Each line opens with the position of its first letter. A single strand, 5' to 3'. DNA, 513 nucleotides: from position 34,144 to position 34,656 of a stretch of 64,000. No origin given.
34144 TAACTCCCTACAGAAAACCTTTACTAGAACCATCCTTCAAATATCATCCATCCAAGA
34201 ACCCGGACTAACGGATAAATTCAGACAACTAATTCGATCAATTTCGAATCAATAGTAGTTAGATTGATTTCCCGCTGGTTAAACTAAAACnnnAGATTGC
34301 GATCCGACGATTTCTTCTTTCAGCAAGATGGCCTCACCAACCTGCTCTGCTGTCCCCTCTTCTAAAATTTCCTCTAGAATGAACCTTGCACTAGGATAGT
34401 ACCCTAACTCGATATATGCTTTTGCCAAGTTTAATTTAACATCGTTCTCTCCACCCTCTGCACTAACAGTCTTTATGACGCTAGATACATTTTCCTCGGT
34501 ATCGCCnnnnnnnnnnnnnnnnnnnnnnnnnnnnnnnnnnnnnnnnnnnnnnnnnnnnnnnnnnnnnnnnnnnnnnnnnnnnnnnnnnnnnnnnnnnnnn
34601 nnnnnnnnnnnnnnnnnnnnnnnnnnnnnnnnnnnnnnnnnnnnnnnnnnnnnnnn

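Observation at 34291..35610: Crotonase-fold enzyme fused via a roughly 140-aa acidic low-complexity linker to a FimV-type C-terminal domain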

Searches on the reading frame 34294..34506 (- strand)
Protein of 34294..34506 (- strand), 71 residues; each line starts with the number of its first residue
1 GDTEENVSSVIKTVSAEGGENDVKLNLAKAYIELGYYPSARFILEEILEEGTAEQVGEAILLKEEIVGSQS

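Call 46: find_homologous_proteins(query=A3, max_evalue=1)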
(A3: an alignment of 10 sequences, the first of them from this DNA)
Query A3 (10 sequences) (71 aa, profile of the alignment): 27 proteins with E <= 1 among 749 candidates.
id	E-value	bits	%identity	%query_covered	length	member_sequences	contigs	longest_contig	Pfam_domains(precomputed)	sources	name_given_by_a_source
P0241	3.7e-32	128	67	86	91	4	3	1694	-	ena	-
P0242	3.4e-31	125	66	86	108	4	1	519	-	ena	-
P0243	2.5e-30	122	61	62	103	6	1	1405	PF14559.13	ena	-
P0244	5.7e-30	121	61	62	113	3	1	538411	PF14559.13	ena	-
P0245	3.4e-28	115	52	87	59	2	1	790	PF14559.13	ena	-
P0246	3.4e-27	112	63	54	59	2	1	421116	PF14559.13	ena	-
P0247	5.1e-27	111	59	58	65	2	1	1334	PF14559.13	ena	-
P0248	5.7e-27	111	48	92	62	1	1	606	PF14559.13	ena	-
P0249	4.1e-23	99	63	54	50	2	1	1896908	PF14559.13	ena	-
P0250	8.0e-14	69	54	70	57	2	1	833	PF14559.13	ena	-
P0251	2.4e-13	67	52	70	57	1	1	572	PF14559.13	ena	-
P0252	5.2e-12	63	55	66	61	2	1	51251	PF14559.13,PF13174.13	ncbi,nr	ncbi:MAG: FimV/HubP family polar landmark protein [Pseudomonadota bacterium]|nr:FimV/HubP family pol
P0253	1.3e-11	62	48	70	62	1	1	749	PF14559.13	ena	-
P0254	5.1e-10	57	59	62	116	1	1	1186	PF14559.13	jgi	jgi:pilus assembly protein FimV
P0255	5.3e-10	57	49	72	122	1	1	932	PF14559.13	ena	-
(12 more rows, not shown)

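Call 48: find_encoding_contigs(protein=P0244, flank=8000, max_places=2)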
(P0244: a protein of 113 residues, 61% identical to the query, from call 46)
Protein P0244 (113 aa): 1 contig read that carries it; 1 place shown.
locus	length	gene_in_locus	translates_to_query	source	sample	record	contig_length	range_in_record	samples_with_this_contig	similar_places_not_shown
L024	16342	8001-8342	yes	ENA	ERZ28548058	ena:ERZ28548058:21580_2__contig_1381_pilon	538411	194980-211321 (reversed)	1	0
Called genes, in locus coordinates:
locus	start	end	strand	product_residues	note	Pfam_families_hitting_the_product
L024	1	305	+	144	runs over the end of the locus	PF04519:Bactofilin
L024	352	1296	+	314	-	PF09140:MipZ (faint), PF13614:AAA_31 (weak)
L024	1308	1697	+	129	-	PF04519:Bactofilin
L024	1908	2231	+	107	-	PF00216:Bac_DNA_binding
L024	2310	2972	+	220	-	PF01266:DAO, PF13450:NAD_binding_8 (weak)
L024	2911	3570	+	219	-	PF01266:DAO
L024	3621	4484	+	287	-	PF08450:SGL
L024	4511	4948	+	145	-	PF13577:SnoaL_4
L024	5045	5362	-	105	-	PF02515:CoA_transf_3 (weak)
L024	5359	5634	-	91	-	PF02515:CoA_transf_3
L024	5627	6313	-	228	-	PF02515:CoA_transf_3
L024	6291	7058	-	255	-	PF00106:adh_short, PF02737:3HCDH_N (weak), PF08659:KR, PF01370:Epimerase (weak), PF13561:adh_short_C2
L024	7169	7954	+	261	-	PF00378:ECH_1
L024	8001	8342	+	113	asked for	PF14559:TPR_19 (weak)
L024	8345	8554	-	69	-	-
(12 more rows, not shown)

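Call 49: find_encoding_contigs(protein=P0249, flank=8000, max_places=2)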
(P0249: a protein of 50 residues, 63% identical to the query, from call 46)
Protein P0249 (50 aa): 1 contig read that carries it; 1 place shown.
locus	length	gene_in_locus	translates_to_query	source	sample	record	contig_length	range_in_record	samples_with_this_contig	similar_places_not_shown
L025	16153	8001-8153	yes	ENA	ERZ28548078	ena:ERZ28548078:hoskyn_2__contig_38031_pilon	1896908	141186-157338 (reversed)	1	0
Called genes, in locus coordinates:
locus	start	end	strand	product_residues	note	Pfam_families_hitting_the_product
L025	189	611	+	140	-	PF13614:AAA_31 (weak)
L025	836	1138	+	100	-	-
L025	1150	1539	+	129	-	PF04519:Bactofilin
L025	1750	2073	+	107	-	PF00216:Bac_DNA_binding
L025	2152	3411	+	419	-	PF00070:Pyr_redox (faint), PF00890:FAD_binding_2, PF01266:DAO, PF01494:FAD_binding_3 (faint), PF03486:HI0933_like (faint), PF13450:NAD_binding_8 (weak), PF07992:Pyr_redox_2 (weak)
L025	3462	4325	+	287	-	PF08450:SGL, PF01436:NHL (faint)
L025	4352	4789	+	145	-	PF13577:SnoaL_4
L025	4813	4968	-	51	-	-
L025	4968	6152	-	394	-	PF02515:CoA_transf_3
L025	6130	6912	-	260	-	PF00106:adh_short, PF01370:Epimerase (weak), PF02737:3HCDH_N (weak), PF08659:KR, PF13561:adh_short_C2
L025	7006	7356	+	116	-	-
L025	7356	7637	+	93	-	-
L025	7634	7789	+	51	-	-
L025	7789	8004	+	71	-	-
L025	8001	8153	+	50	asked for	PF14559:TPR_19 (weak)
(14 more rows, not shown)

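Call 57: search_protein_representatives(alignment_id=A3)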
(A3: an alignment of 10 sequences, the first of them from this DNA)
Query: 10 sequences, 69 profile positions. Proteins with E-value up to 0.001 (for the whole library): 2439; up to 1e-10: 16; up to 1e-30: 1. The best 150 are listed.
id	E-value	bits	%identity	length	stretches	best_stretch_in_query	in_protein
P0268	3.6e-34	132.5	-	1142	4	13-66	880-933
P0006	1.1e-30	121.3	-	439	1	2-68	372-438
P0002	1.8e-29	117.4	-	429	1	2-67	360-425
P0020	2.4e-29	117.1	-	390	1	3-67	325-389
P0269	3.5e-29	116.5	-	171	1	4-68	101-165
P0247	1.6e-27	111.2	-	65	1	10-68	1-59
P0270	1.4e-26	108.2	-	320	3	19-66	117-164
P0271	1.6e-25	104.7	-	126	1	3-67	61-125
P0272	8.9e-15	70.4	-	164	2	23-62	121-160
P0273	1.1e-13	66.8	-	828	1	12-67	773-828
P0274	1.9e-12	62.9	-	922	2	19-65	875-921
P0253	4.2e-12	61.8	-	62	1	16-66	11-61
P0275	7.1e-12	61.1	-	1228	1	14-67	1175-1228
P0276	1.5e-11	60.0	-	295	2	25-65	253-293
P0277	3.0e-11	59.0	-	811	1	17-67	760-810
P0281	1.2e-10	57.1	-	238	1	16-66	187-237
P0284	1.4e-10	56.9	-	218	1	17-66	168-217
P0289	2.5e-10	56.1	-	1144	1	17-66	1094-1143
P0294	4.8e-10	55.2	-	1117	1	15-66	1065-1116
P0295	5.7e-10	54.9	-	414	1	15-66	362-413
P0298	7.6e-10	54.6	-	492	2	19-62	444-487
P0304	9.9e-10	54.2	-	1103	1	13-66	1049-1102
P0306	1.2e-09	53.9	-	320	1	16-65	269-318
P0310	1.7e-09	53.4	-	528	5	26-49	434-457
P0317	2.8e-09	52.8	-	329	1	13-66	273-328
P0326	6.6e-09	51.5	-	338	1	19-64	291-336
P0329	7.9e-09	51.3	-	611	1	19-65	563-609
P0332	8.8e-09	51.1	-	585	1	5-63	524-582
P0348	2.0e-08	50.0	-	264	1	16-66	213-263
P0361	2.9e-08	49.5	-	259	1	19-67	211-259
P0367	3.5e-08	49.2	-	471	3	14-68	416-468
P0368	3.5e-08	49.2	-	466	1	5-66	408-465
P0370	4.3e-08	48.9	-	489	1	13-67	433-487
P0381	5.8e-08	48.5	-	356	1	16-66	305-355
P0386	6.3e-08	48.4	-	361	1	17-65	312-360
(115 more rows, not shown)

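Call 58: search_protein_families(library=pfam, proteins=[P0268, P0270, P0295, P0298, P0306, P0317, P0326, P0368, P0370, P0381], max_evalue=0.001)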
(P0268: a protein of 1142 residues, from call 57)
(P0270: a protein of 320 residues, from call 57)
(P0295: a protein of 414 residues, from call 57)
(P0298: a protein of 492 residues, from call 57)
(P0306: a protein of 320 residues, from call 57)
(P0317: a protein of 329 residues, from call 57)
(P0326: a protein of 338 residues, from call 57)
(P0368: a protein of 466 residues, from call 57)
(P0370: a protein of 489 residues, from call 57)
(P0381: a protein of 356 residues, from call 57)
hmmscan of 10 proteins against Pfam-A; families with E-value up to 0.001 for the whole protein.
P0268 (1142 aa): 17 families
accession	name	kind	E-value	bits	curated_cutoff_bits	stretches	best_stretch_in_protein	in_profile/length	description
PF14559.12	TPR_19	-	4e-21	75.6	25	0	719-755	18-54/68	Tetratricopeptide repeat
PF13428.12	TPR_14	-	1e-13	50.9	23.5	0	146-180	9-43/44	Tetratricopeptide repeat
PF13174.12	TPR_6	-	3.9e-13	49.5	26.3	0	731-755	5-29/33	Tetratricopeptide repeat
PF14561.12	TPR_20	-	2.3e-12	47.5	25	0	709-764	5-60/90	Tetratricopeptide repeat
PF25058.1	ARM_TT21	-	2.8e-08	34.3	27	0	141-195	97-152/155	Tetratricopeptide repeat protein 21 ARM repeat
PF13432.12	TPR_16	-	2.9e-07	31.3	32.7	0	144-191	3-50/65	Tetratricopeptide repeat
PF13424.12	TPR_12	-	7.2e-07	29.7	30.1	0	720-753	39-72/77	Tetratricopeptide repeat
PF07721.20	TPR_4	-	2.1e-06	28.2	27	0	1099-1122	3-26/26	Tetratricopeptide repeat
PF13176.12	TPR_7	-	2.7e-06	27.5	27.9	0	1103-1129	5-30/36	Tetratricopeptide repeat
PF14689.11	SPOB_a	-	3.6e-06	26.9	28.1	0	811-841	27-57/62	Sensor_kinase_SpoOB-type, alpha-helical domain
PF25068.1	ARM_TT21_4th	-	4.1e-06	27.6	30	0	1093-1140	28-72/153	Tetratricopeptide repeat protein 21 forth ARM domain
PF13374.12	TPR_10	-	1.4e-05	25.3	27.5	0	1099-1125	4-30/42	Tetratricopeptide repeat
PF10938.13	YfdX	-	6.1e-05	23.5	26.6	0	814-917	8-100/149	YfdX protein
PF22360.1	SbsC_spectrin-like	-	0.00043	21.4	26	0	1096-1123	5-32/62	SbsC,spectrin-like repeat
PF13414.12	TPR_11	-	0.00053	20.1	26.8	0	146-185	2-41/42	TPR repeat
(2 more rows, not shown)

P0270 (320 aa): 13 families
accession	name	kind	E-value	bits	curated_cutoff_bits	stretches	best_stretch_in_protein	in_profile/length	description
PF14559.12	TPR_19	-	5.3e-13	49.5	25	0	277-307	27-57/68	Tetratricopeptide repeat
PF13181.12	TPR_8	-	8.4e-09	35.3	25.7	0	6-29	6-29/34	Tetratricopeptide repeat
PF13428.12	TPR_14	-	3.7e-08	33.7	23.5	0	278-304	4-30/44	Tetratricopeptide repeat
PF13174.12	TPR_6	-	1e-07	32.6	26.3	0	279-304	4-29/33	Tetratricopeptide repeat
PF07721.20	TPR_4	-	4.5e-07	30.3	27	0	4-23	4-23/26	Tetratricopeptide repeat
PF13374.12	TPR_10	-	1.8e-06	28.2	27.5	0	277-302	4-29/42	Tetratricopeptide repeat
PF14689.11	SPOB_a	-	2.2e-06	27.6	28.1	0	5-37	27-59/62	Sensor_kinase_SpoOB-type, alpha-helical domain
PF25068.1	ARM_TT21_4th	-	4e-06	27.6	30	0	270-317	27-71/153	Tetratricopeptide repeat protein 21 forth ARM domain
PF13432.12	TPR_16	-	2.8e-05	24.9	32.7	0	5-31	1-27/65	Tetratricopeptide repeat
PF14561.12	TPR_20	-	0.0005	20.8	25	0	271-315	18-62/90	Tetratricopeptide repeat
PF09976.15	TPR_21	-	0.0006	20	25.5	0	277-309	78-110/193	Tetratricopeptide repeat-like domain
PF13424.12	TPR_12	-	0.00061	20.4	30.1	0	276-303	46-73/77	Tetratricopeptide repeat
PF07361.16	Cytochrom_B562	-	0.00066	20.7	30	0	235-301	28-90/102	Cytochrome b562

P0295 (414 aa): 1 family
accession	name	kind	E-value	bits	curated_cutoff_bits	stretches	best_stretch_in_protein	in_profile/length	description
PF14559.12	TPR_19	-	0.00016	22.3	25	1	367-412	24-67/68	Tetratricopeptide repeat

P0298 (492 aa): 4 families
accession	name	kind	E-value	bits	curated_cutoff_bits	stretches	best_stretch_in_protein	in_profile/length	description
PF14559.12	TPR_19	-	2.7e-11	44.1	25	1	147-188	2-43/68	Tetratricopeptide repeat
PF13428.12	TPR_14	-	1.8e-07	31.6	23.5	0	143-179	8-44/44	Tetratricopeptide repeat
PF13432.12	TPR_16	-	8.4e-05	23.4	32.7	0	142-187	3-48/65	Tetratricopeptide repeat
PF13174.12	TPR_6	-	0.00063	20.7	26.3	0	450-474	4-28/33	Tetratricopeptide repeat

P0306 (320 aa): 1 family
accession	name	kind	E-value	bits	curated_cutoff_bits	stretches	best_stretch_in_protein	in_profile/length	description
PF14559.12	TPR_19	-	3.1e-05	24.7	25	1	272-314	23-63/68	Tetratricopeptide repeat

P0317 (329 aa): 2 families
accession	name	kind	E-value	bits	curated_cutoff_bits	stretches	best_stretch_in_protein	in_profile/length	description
PF14559.12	TPR_19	-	8.2e-06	26.5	25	1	279-328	21-68/68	Tetratricopeptide repeat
PF13174.12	TPR_6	-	0.00037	21.4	26.3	0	287-311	4-28/33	Tetratricopeptide repeat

P0326 (338 aa): 1 family
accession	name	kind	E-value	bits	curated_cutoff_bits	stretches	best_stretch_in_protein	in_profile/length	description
PF14559.12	TPR_19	-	3e-05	24.7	25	1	290-323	23-55/68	Tetratricopeptide repeat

P0368 (466 aa): 3 families
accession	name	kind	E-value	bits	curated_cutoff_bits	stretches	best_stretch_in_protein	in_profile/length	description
PF14559.12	TPR_19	-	6e-08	33.3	25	0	65-106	2-43/68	Tetratricopeptide repeat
PF13428.12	TPR_14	-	7.4e-05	23.5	23.5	0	58-95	5-42/44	Tetratricopeptide repeat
PF13432.12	TPR_16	-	0.00027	21.8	32.7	1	58-116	1-58/65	Tetratricopeptide repeat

P0370 (489 aa): 1 family
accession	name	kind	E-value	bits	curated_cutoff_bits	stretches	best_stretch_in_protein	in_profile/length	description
PF14559.12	TPR_19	-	4.7e-06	27.3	25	1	424-484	9-66/68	Tetratricopeptide repeat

P0381 (356 aa): 0 families

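Call 59: search_protein_families(library=pfam, proteins=[P0276, P0329, P0332, P0367, P0386, P0310, P0281, P0284, P0348, P0361], max_evalue=0.001)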
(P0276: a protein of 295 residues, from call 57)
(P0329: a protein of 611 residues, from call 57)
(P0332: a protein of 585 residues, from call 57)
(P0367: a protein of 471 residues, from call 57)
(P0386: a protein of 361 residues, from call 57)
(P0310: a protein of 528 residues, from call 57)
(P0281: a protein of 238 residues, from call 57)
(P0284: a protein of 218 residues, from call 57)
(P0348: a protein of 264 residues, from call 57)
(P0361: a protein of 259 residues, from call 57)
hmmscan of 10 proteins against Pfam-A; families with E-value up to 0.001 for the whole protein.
P0276 (295 aa): 1 family
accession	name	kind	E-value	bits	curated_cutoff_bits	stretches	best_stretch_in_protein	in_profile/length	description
PF14559.12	TPR_19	-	7.5e-05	23.4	25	0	246-283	23-58/68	Tetratricopeptide repeat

P0329 (611 aa): 2 families
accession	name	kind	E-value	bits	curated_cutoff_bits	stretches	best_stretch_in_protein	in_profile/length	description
PF14559.12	TPR_19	-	1.2e-06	29.1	25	1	565-610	25-68/68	Tetratricopeptide repeat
PF13428.12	TPR_14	-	9.1e-05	23.2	23.5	0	568-608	4-42/44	Tetratricopeptide repeat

P0332 (585 aa): 3 families
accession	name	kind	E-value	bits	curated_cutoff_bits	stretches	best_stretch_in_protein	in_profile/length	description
PF14559.12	TPR_19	-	2.4e-08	34.6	25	1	529-572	14-57/68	Tetratricopeptide repeat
PF13428.12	TPR_14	-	1.8e-05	25.4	23.5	0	102-135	8-41/44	Tetratricopeptide repeat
PF13432.12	TPR_16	-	0.00093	20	32.7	0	544-574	1-31/65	Tetratricopeptide repeat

P0367 (471 aa): 5 families
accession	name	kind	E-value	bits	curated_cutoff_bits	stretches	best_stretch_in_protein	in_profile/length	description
PF14559.12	TPR_19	-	8.7e-09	36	25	0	313-349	21-57/68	Tetratricopeptide repeat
PF13428.12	TPR_14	-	4e-07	30.5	23.5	0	319-342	3-26/44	Tetratricopeptide repeat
PF14853.12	Fis1_TPR_C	-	6.2e-05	23.5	25.3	0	427-466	7-44/53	Fis1 C-terminal tetratricopeptide repeat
PF13374.12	TPR_10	-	0.00021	21.6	27.5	0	322-344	7-29/42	Tetratricopeptide repeat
PF12895.13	ANAPC3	-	0.0003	21.4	27.2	0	410-446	46-81/82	Anaphase-promoting complex, cyclosome, subunit 3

P0386 (361 aa): 1 family
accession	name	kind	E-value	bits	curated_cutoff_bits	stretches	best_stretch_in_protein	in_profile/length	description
PF14559.12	TPR_19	-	7.2e-06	26.7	25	1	314-361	23-68/68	Tetratricopeptide repeat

P0310 (528 aa): 18 families
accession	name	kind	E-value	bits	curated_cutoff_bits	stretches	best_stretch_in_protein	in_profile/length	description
PF13374.12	TPR_10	-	5.9e-42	141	27.5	6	429-468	2-42/42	Tetratricopeptide repeat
PF13424.12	TPR_12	-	5.7e-38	129.4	30.1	4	305-376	2-74/77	Tetratricopeptide repeat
PF13181.12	TPR_8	-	1.3e-21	75.2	25.7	0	431-460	3-32/34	Tetratricopeptide repeat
PF14559.12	TPR_19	-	5.2e-20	72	25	0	275-334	1-53/68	Tetratricopeptide repeat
PF13428.12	TPR_14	-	1.6e-17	62.7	23.5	0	432-457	4-29/44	Tetratricopeptide repeat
PF14561.12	TPR_20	-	4.7e-14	52.9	25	0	423-465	16-58/90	Tetratricopeptide repeat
PF07719.23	TPR_2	-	1.2e-13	50.5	27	0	351-378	5-32/34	Tetratricopeptide repeat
PF13176.12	TPR_7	-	3.3e-12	45.9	27.9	0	433-462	3-32/36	Tetratricopeptide repeat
PF13174.12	TPR_6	-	6.9e-12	45.6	26.3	0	435-457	6-28/33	Tetratricopeptide repeat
PF24885.1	TPR_NPHP3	-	1.8e-08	34.5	100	0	437-524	107-195/239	Nephrocystin-3 TPR domain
PF07721.20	TPR_4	-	3.2e-08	33.9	27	0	350-372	4-26/26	Tetratricopeptide repeat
PF12895.13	ANAPC3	-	2.6e-07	31.3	27.2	0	383-454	18-81/82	Anaphase-promoting complex, cyclosome, subunit 3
PF25030.1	M-HEAT_ATR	-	4.7e-06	26.6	27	0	350-401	157-205/230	Serine/threonine-protein kinase ATR, M-HEAT region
PF00515.34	TPR_1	-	2.2e-05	24.5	27.8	0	435-458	7-30/34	Tetratricopeptide repeat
PF12688.13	TPR_5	-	9.6e-05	23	24.2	0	356-418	8-68/119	Tetratrico peptide repeat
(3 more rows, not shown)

P0281 (238 aa): 1 family
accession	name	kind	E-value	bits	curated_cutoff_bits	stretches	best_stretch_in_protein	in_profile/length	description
PF14559.12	TPR_19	-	1.9e-06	28.6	25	1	182-236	15-67/68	Tetratricopeptide repeat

P0284 (218 aa): 1 family
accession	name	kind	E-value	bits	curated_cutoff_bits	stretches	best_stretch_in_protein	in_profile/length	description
PF14559.12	TPR_19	-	2.7e-05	24.9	25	1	161-203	14-56/68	Tetratricopeptide repeat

P0348 (264 aa): 1 family
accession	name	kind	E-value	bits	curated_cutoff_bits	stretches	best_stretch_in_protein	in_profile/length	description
PF14559.12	TPR_19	-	0.00013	22.7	25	1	207-262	16-67/68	Tetratricopeptide repeat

P0361 (259 aa): 0 families

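Call 61: find_encoding_contigs(protein=P0268, flank=8000, max_places=3)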
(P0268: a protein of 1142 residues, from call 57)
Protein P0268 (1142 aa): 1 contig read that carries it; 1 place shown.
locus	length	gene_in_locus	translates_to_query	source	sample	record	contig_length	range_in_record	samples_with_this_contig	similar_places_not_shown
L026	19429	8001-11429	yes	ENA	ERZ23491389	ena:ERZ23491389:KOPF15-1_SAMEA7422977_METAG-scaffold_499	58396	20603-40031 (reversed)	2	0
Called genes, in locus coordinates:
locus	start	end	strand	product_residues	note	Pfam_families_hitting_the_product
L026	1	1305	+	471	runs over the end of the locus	PF00330:Aconitase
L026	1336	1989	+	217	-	PF00694:Aconitase_C, PF27512:LeuD, PF27434:LeuD_C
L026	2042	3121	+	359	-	PF00180:Iso_dh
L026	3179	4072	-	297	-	PF03279:Lip_A_acyltrans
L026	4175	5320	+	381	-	PF01118:Semialdhyde_dh, PF02774:Semialdhyde_dhC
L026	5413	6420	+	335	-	PF01118:Semialdhyde_dh, PF02774:Semialdhyde_dhC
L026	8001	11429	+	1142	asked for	PF13424:TPR_12 (faint), PF13428:TPR_14 (faint), PF13432:TPR_16 (faint), PF14561:TPR_20 (faint), PF14689:SPOB_a (faint), PF21033:RMD1-3 (faint), PF25058:ARM_TT21 (faint), PF25068:ARM_TT21_4th (faint), +5 more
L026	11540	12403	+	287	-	PF01416:PseudoU_synth_1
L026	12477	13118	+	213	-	PF00697:PRAI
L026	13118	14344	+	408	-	PF00291:PALP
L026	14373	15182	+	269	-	PF00290:Trp_syntA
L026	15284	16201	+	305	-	PF17848:Zn_ribbon_ACC, PF01039:Carboxyl_trans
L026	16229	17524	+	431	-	PF02875:Mur_ligase_C, PF27239:FOL3_C (weak)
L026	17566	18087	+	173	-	PF05036:SPOR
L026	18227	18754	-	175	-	-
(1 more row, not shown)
